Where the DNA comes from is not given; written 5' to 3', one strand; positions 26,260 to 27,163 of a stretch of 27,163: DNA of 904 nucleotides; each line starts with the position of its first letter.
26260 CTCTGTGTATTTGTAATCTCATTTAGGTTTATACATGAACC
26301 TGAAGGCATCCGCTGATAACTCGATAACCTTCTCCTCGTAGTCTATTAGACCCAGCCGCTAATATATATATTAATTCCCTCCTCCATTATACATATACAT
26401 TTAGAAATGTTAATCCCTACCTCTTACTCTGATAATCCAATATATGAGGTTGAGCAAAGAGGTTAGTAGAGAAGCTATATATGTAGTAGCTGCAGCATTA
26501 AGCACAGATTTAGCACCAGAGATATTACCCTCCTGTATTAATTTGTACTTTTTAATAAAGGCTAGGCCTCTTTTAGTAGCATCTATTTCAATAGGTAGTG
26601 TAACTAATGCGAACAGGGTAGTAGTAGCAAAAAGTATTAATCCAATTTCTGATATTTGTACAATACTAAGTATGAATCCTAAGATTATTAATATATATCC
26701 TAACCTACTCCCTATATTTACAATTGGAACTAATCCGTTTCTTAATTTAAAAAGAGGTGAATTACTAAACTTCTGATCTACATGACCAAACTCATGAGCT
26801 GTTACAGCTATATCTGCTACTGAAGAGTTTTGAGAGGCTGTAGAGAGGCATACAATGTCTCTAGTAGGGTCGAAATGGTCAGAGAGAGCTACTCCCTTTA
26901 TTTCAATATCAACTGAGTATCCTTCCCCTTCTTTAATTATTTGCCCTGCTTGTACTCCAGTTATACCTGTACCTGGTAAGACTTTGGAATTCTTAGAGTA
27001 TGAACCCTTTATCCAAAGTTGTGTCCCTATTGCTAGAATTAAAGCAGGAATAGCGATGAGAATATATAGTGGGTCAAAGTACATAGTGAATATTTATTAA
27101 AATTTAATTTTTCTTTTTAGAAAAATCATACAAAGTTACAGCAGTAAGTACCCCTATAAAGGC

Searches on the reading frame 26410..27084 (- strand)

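Call 46: search_protein_families(library=pfam, proteins=[window:26410-27084:-], max_evalue=0.001)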
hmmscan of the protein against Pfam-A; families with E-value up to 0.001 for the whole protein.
window:26410-27084:- (224 aa): 1 family
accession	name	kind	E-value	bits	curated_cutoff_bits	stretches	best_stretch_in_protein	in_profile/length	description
PF04298.18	Zn_peptidase_2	-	1.4e-59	201.7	27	1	7-219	1-216/218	Putative neutral zinc metallopeptidase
